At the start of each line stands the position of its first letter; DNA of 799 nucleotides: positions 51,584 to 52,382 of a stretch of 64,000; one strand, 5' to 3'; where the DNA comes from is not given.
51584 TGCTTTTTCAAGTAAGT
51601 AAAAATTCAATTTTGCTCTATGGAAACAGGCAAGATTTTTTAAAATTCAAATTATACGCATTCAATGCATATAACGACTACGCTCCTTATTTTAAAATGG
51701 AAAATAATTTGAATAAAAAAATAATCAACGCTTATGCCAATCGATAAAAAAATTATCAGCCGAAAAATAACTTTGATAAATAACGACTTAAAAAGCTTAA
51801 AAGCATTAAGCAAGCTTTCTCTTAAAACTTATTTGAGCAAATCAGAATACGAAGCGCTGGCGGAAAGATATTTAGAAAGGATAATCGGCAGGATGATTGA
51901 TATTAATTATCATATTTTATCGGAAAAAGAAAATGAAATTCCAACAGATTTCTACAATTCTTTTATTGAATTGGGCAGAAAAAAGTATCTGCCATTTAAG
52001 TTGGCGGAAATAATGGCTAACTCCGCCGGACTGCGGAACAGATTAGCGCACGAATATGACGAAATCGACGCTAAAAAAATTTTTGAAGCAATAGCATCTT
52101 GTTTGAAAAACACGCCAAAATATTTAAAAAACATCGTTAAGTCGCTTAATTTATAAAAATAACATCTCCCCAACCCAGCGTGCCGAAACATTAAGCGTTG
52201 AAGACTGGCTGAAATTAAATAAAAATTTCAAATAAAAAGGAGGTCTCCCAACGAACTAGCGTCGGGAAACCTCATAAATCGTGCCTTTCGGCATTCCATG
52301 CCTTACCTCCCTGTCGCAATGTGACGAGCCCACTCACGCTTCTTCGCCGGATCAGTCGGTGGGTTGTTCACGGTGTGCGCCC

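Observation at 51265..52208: MNT-HEPN toxin-antitoxin cassette inserted into the 3' end of rsmA, flanked by a 41-bp duplication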

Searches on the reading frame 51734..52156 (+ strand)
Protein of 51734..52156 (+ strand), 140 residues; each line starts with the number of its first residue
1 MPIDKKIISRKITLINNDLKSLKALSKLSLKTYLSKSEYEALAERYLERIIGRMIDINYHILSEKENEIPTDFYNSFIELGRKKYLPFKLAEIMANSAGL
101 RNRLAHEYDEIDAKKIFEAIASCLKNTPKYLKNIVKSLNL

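Call 8: search_protein_families(library=pfam, proteins=[window:51734-52156:+], max_evalue=0.01)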
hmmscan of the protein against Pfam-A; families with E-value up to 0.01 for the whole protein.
window:51734-52156:+ (140 aa): 3 families
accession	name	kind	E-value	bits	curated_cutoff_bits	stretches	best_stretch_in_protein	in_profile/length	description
PF01934.22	HepT-like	-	6.7e-18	65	23.5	1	17-133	3-119/120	Ribonuclease HepT-like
PF08780.16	NTase_sub_bind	-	0.0029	18.1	31.8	1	94-127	83-117/126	Nucleotidyltransferase substrate binding protein like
PF07693.20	KAP_NTPase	-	0.0095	15.7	20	0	38-109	206-258/293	KAP family P-loop domain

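Call 10: find_encoding_contigs(protein=window:51734-52156:+, flank=6000, max_places=10)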
Protein window:51734-52156:+ (140 aa): 10 contigs read that carry it; 9 places shown.
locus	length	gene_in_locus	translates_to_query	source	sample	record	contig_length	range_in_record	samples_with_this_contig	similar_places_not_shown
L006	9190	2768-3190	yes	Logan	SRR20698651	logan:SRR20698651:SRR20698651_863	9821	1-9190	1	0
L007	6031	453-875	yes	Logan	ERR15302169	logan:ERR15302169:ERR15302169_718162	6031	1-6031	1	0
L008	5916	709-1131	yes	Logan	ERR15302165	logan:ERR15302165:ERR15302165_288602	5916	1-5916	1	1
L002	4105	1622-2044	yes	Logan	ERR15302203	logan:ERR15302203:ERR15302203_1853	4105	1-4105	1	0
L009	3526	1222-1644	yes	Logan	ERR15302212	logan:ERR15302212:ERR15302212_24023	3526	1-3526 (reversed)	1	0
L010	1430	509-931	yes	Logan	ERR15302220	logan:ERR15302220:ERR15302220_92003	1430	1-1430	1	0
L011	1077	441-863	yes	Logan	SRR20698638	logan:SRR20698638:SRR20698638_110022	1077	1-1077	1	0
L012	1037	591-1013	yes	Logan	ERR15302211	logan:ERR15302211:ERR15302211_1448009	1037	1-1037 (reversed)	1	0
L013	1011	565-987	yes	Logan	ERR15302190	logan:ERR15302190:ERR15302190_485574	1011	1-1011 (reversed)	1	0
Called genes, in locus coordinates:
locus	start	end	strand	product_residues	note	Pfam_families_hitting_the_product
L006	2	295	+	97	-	?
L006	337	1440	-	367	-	PF23473:LysM3_LYK4_5 (faint), PF01476:LysM, PF01551:Peptidase_M23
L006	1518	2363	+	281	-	PF00398:RrnaAD, PF13847:Methyltransf_31 (weak), PF08241:Methyltransf_11 (weak), PF13649:Methyltransf_25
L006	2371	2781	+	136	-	PF01909:NTP_transf_2 (weak), PF18765:Polbeta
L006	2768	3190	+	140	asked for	PF01934:HepT-like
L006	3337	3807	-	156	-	-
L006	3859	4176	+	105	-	-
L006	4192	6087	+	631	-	PF19590:TrbL_3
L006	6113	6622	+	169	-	-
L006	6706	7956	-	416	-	-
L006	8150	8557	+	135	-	PF12666:PrgI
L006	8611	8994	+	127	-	PF05635:23S_rRNA_IVP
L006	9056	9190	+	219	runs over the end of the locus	PF26593:TraC-like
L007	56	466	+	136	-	PF01909:NTP_transf_2 (weak), PF18765:Polbeta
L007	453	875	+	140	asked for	PF01934:HepT-like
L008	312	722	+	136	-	PF01909:NTP_transf_2 (weak), PF18765:Polbeta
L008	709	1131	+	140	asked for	PF01934:HepT-like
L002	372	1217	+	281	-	PF00398:RrnaAD, PF13847:Methyltransf_31 (weak), PF08241:Methyltransf_11 (weak), PF13649:Methyltransf_25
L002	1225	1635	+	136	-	PF01909:NTP_transf_2 (weak), PF18765:Polbeta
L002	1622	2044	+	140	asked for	PF01934:HepT-like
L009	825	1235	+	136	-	PF01909:NTP_transf_2 (weak), PF18765:Polbeta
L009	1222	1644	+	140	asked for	PF01934:HepT-like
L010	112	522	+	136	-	PF01909:NTP_transf_2 (weak), PF18765:Polbeta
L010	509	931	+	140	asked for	PF01934:HepT-like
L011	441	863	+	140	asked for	PF01934:HepT-like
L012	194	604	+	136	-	PF01909:NTP_transf_2 (weak), PF18765:Polbeta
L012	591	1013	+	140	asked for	PF01934:HepT-like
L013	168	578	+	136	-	PF01909:NTP_transf_2 (weak), PF18765:Polbeta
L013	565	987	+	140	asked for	PF01934:HepT-like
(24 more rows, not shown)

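Call 23: find_homologous_proteins(query=window:51734-52156:+, max_evalue=1e-10)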
Query window:51734-52156:+ (140 aa): 865 proteins with E <= 1e-10 among 912 candidates; the best 120 are listed.
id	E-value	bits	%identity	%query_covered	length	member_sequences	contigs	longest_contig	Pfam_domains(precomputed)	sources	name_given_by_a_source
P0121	9.5e-82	289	100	100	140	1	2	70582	PF01934.23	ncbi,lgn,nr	ncbi:MAG: DUF86 domain-containing protein [Candidatus Staskawiczbacteria bacterium]|nr:DUF86 domain-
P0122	2.1e-78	278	94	100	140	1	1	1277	PF01934.23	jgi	-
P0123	2.5e-76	272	92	100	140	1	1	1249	PF01934.23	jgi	-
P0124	3.2e-76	271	91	100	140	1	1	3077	PF01934.23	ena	-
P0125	2.7e-75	268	91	100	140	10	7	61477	PF01934.23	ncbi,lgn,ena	ncbi:MAG: DUF86 domain-containing protein [Patescibacteria group bacterium]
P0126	5.5e-75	267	89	100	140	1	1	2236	PF01934.23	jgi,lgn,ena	-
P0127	8.0e-75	267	90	100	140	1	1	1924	PF01934.23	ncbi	-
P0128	1.3e-74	266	89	100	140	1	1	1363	PF01934.23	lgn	-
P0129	1.5e-74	266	90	100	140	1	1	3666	PF01934.23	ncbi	-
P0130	2.3e-74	265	90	100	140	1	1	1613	PF01934.23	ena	-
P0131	3.9e-74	265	89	100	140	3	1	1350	PF01934.23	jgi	jgi:uncharacterized protein YutE (UPF0331/DUF86 family)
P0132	5.0e-74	264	91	100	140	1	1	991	PF01934.23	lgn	-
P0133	1.4e-73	263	87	100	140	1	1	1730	PF01934.23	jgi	jgi:uncharacterized protein YutE (UPF0331/DUF86 family)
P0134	2.0e-73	262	87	100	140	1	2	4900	PF01934.23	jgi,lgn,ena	-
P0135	2.1e-73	262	89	100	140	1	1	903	PF01934.23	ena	-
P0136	2.2e-73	262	89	100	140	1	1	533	PF01934.23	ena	-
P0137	2.2e-73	262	89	100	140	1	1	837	PF01934.23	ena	-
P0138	2.3e-73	262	88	100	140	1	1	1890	PF01934.23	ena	-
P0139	2.9e-73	262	87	100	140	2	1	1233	PF01934.23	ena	-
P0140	3.5e-73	261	88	100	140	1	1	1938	PF01934.23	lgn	-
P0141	3.8e-73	261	89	100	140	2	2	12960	PF01934.23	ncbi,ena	-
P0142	4.0e-73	261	89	100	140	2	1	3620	PF01934.23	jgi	-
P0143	5.0e-73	261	89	100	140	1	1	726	PF01934.23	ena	-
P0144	6.4e-73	261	87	100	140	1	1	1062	PF01934.23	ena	-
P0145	6.5e-73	261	87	100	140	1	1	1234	PF01934.23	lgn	-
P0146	1.0e-72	260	87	100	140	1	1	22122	PF01934.23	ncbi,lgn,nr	ncbi:MAG: DUF86 domain-containing protein [Candidatus Moranbacteria bacterium]|nr:DUF86 domain-conta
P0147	1.1e-72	260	89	100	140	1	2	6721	PF01934.23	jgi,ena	-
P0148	1.8e-72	259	88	100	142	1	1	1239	PF01934.23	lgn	-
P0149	2.5e-72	259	88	100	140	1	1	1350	PF01934.23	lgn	-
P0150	2.8e-72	259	88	100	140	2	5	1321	PF01934.23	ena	-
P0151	3.2e-72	258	88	100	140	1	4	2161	PF01934.23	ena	-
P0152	3.7e-72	258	89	100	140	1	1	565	PF01934.23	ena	-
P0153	4.2e-72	258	90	100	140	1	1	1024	PF01934.23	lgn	-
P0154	8.5e-72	257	89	100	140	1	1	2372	PF01934.23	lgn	-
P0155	9.3e-72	257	87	100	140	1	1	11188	PF01934.23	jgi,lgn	jgi:uncharacterized protein YutE (UPF0331/DUF86 family)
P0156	1.1e-71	257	86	100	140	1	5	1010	PF01934.23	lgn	-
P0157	1.4e-71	256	88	100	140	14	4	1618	PF01934.23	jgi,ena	-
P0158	1.4e-71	256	86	100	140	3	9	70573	PF01934.23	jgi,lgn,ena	-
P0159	1.4e-71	256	87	100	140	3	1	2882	PF01934.23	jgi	-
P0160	2.3e-71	256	87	100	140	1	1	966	PF01934.23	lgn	-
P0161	2.6e-71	255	86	100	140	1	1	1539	PF01934.23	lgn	-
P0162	3.4e-71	255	87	100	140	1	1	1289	PF01934.23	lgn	-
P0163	3.8e-71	255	86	100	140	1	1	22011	PF01934.23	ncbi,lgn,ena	-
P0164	4.0e-71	255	86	100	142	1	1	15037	PF01934.23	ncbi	-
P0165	4.1e-71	255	86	100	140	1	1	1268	PF01934.23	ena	-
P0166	5.0e-71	255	87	100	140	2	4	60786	PF01934.23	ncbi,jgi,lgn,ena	ncbi:MAG: DUF86 domain-containing protein [Candidatus Paceibacterota bacterium]|jgi:uncharacterized 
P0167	5.2e-71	254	84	100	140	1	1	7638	PF01934.23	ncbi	ncbi:MAG: HepT-like ribonuclease domain-containing protein [Candidatus Falkowbacteria bacterium]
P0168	5.5e-71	254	86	100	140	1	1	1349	PF01934.23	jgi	jgi:uncharacterized protein YutE (UPF0331/DUF86 family)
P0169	5.6e-71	254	86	100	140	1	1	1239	PF01934.23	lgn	-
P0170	6.0e-71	254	86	100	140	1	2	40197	PF01934.23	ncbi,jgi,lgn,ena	ncbi:MAG: DUF86 domain-containing protein [Candidatus Buchananbacteria bacterium]|jgi:uncharacterize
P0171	8.6e-71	254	85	100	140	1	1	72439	PF01934.23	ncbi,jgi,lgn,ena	ncbi:MAG: DUF86 domain-containing protein [Parcubacteria group bacterium]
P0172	8.6e-71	254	85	100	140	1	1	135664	PF01934.23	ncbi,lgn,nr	ncbi:MAG: DUF86 domain-containing protein [bacterium]|nr:DUF86 domain-containing protein [bacterium]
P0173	1.2e-70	253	86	100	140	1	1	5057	PF01934.23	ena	-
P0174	1.9e-70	253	84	100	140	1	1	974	PF01934.23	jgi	jgi:uncharacterized protein YutE (UPF0331/DUF86 family)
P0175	2.8e-70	252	86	100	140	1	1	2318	PF01934.23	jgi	-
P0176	3.6e-70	252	86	100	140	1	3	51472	PF01934.23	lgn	-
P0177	4.2e-70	252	86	100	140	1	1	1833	PF01934.23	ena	-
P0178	4.5e-70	251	86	100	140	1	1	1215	PF01934.23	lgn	-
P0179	5.9e-70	251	84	100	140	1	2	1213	PF01934.23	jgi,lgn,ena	-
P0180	6.6e-70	251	86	100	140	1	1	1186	PF01934.23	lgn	-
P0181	7.8e-70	251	85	100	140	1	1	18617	PF01934.23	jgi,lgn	jgi:uncharacterized protein YutE (UPF0331/DUF86 family)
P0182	2.0e-69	249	84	100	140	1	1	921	PF01934.23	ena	-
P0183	6.0e-69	248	83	100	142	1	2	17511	PF01934.23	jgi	jgi:uncharacterized protein YutE (UPF0331/DUF86 family)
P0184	8.5e-69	247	86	100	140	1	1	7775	PF01934.23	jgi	-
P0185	1.5e-68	247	84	100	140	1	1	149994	PF01934.23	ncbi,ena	-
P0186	2.1e-68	246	83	100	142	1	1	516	PF01934.23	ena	-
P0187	2.8e-68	246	87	100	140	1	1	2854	PF01934.23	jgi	-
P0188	8.9e-68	244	83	100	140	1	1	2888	PF01934.23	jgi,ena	-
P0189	2.7e-67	242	82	100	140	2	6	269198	PF01934.23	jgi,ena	-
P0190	2.7e-67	242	84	100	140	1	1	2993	PF01934.23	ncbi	-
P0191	2.9e-67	242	80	99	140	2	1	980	PF01934.23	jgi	jgi:uncharacterized protein YutE (UPF0331/DUF86 family)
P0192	4.8e-67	242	81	100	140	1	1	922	PF01934.23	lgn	-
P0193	5.4e-67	241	81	100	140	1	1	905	PF01934.23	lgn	-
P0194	6.2e-67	241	81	100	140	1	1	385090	PF01934.23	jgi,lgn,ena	-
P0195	6.5e-67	241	81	100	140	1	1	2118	PF01934.23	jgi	jgi:uncharacterized protein YutE (UPF0331/DUF86 family)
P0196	7.1e-67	241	80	100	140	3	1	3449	PF01934.23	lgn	-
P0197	8.2e-67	241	83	100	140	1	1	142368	PF01934.23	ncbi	ncbi:MAG: DUF86 domain-containing protein [Candidatus Moraniibacteriota bacterium]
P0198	1.5e-66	240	81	100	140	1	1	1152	PF01934.23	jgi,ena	-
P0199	4.3e-66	239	81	100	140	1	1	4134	PF01934.23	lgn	-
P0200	6.0e-65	235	82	100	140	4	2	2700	PF01934.23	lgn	-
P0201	9.5e-65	234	79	100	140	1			PF01934.23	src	-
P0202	1.8e-64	233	78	99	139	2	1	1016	PF01934.23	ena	-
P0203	1.8e-64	233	78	100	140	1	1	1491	PF01934.23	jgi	jgi:uncharacterized protein YutE (UPF0331/DUF86 family)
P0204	2.2e-64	233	78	100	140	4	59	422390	PF01934.23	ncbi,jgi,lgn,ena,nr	ncbi:MAG: hypothetical protein A2402_03125 [Candidatus Staskawiczbacteria bacterium RIFOXYC1_FULL_37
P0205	2.8e-64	233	82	100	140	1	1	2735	PF01934.23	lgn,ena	-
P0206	2.0e-63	230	81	100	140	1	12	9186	PF01934.23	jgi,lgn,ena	-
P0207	2.1e-63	230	78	100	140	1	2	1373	PF01934.23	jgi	jgi:uncharacterized protein YutE (UPF0331/DUF86 family)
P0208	2.3e-63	230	78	100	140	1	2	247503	PF01934.23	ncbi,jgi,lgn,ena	ncbi:MAG: HepT-like ribonuclease domain-containing protein [Parcubacteria group bacterium]|jgi:uncha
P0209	2.5e-63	230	78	99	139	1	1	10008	PF01934.23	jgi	jgi:uncharacterized protein YutE (UPF0331/DUF86 family)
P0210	5.6e-63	229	81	100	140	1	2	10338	PF01934.23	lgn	-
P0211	7.8e-63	228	78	100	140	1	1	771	PF01934.23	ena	-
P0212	1.0e-62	228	76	100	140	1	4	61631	PF01934.23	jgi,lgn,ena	-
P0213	2.4e-62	226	80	100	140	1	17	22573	PF01934.23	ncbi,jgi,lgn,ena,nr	ncbi:MAG: hypothetical protein A2271_04315 [Candidatus Moranbacteria bacterium RIFOXYA12_FULL_35_19]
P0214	3.0e-62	226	78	100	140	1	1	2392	PF01934.23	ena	-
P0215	4.4e-62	226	80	100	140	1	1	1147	PF01934.23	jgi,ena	-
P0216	6.3e-62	225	79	100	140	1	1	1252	PF01934.23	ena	-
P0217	1.2e-61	224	76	100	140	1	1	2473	PF01934.23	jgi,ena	-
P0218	3.2e-61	223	77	100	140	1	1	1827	PF01934.23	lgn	-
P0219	5.9e-61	222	75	100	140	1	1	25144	PF01934.23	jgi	jgi:uncharacterized protein YutE (UPF0331/DUF86 family)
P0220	6.1e-61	222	73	100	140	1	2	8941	PF01934.23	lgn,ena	-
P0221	7.3e-61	222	83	87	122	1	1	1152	PF01934.23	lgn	-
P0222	7.3e-61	222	89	87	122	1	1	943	PF01934.23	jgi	jgi:uncharacterized protein YutE (UPF0331/DUF86 family)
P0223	8.7e-61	221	73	100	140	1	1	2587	PF01934.23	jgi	jgi:uncharacterized protein YutE (UPF0331/DUF86 family)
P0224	9.6e-61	221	85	87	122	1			PF01934.23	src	-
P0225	1.0e-60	221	75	100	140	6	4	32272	PF01934.23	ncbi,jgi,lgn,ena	ncbi:MAG: DUF86 domain-containing protein [Candidatus Moraniibacteriota bacterium]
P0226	2.1e-60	220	74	100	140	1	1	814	PF01934.23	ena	-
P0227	4.1e-60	219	75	100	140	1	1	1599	PF01934.23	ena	-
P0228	4.3e-60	219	74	100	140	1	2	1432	PF01934.23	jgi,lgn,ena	-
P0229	9.0e-60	218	74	100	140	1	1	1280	PF01934.23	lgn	-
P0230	9.3e-60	218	75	100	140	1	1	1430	PF01934.23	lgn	-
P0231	1.0e-59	218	76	100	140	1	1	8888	PF09659.17,PF01934.23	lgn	-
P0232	3.6e-59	216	73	100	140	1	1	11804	PF01934.23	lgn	-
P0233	6.2e-59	215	72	100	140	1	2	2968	PF01934.23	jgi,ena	-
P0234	7.8e-59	215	74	100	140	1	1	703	PF01934.23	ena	-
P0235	1.2e-56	208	89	79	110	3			PF01934.23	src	-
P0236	3.4e-56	207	77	92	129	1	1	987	PF01934.23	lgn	-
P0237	6.6e-56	206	70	100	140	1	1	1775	PF01934.23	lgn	-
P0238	1.2e-55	205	76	92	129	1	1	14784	PF01934.23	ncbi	-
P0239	1.6e-54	201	74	96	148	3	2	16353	PF01934.23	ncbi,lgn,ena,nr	ncbi:MAG: DUF86 domain-containing protein [Patescibacteria group bacterium]|nr:DUF86 domain-containi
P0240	9.2e-54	199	70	100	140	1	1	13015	PF01934.23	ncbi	-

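Call 24: find_related_loci(query=window:51734-52156:+, collection=metagenome_contigs, flank=5000)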
Query window:51734-52156:+ (140 aa) in metagenome_contigs; peptide patterns used: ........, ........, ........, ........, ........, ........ (x = any residue, [..] = any of these).
600 stretches matched a pattern (row limit reached: there are more); 85 encode a relative of the query (tblastn E <= 1e-3); the best 80 are kept; 80 distinct loci.
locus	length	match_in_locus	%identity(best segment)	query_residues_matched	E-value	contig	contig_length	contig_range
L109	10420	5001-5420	91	1-140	8e-83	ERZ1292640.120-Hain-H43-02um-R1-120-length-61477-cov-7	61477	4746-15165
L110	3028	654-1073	90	1-140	9e-83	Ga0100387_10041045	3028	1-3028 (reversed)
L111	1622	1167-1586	89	1-140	2e-86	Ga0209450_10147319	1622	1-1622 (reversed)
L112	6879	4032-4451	89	1-140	2e-80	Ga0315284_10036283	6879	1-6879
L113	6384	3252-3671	89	1-140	2e-80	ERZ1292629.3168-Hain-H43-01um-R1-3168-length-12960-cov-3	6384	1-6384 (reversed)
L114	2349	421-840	89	1-140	1e-82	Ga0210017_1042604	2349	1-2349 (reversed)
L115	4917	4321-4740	89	1-140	5e-80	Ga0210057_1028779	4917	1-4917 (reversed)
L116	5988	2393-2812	88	1-140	6e-80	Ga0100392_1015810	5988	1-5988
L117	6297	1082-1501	87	1-140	2e-79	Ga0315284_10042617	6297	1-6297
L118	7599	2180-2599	86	1-140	2e-78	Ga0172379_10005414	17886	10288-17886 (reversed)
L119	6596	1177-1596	87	1-140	2e-78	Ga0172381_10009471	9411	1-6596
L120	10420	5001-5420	87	1-140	2e-78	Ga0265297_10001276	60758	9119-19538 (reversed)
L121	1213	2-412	89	4-140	5e-83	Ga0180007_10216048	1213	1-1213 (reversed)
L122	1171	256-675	84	1-140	1e-82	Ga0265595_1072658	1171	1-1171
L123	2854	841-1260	87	1-140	2e-76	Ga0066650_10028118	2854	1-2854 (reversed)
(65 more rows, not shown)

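Call 34: find_encoding_contigs(protein=P0122, flank=3000, max_places=4)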
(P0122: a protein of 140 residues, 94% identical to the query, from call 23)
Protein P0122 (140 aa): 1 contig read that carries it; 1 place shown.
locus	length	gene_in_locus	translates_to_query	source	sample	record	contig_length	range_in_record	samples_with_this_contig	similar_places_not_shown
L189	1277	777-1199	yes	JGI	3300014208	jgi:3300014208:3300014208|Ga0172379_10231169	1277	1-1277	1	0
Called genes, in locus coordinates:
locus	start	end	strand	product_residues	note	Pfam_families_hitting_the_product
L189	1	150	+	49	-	?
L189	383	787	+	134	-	PF01909:NTP_transf_2, PF18765:Polbeta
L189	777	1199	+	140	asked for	PF01934:HepT-like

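Call 35: find_encoding_contigs(protein=P0124, flank=3000, max_places=4)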
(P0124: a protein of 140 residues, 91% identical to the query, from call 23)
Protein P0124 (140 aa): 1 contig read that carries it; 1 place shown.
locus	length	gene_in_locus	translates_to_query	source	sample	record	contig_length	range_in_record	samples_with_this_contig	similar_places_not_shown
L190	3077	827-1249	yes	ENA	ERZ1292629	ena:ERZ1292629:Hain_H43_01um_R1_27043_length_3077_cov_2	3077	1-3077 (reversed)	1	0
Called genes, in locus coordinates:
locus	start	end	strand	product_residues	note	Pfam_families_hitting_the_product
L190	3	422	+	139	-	?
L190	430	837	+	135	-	PF01909:NTP_transf_2 (weak), PF18765:Polbeta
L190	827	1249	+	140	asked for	PF01934:HepT-like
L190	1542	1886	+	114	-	-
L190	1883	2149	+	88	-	-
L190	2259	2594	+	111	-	-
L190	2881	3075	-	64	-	?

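Call 66: find_related_loci(query=window:51734-52156:+, collection=viral_contigs, flank=4000)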
Query window:51734-52156:+ (140 aa) in viral_contigs; peptide patterns used: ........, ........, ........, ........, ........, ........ (x = any residue, [..] = any of these).
64 stretches matched a pattern, but none encodes a relative of the query by tblastn (E <= 1e-3).

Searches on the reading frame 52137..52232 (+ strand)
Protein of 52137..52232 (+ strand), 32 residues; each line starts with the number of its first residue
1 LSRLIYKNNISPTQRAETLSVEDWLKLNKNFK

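Call 64: search_protein_representatives(protein=window:52137-52232:+)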
Query: 32 residues. Proteins with E-value up to 0.001 (for the whole library): 12; up to 1e-10: 0; up to 1e-30: 0. The best 12 are listed.
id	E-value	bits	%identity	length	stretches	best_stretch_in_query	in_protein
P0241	1.3e-05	39.3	53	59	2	5-32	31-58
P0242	2.2e-05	38.6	67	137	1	5-31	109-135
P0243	2.8e-05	38.3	60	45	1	3-32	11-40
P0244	3.7e-05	38.0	60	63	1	3-32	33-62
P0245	5.4e-05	37.5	74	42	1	6-32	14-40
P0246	6.4e-05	37.3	75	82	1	5-32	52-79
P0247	7.9e-05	37.0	54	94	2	5-31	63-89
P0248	2.4e-04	35.6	61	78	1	5-32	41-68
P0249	2.4e-04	35.5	48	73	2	5-32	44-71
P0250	2.7e-04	35.4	59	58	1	3-31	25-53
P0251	5.5e-04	34.5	63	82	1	5-31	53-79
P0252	6.2e-04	34.3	63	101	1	5-31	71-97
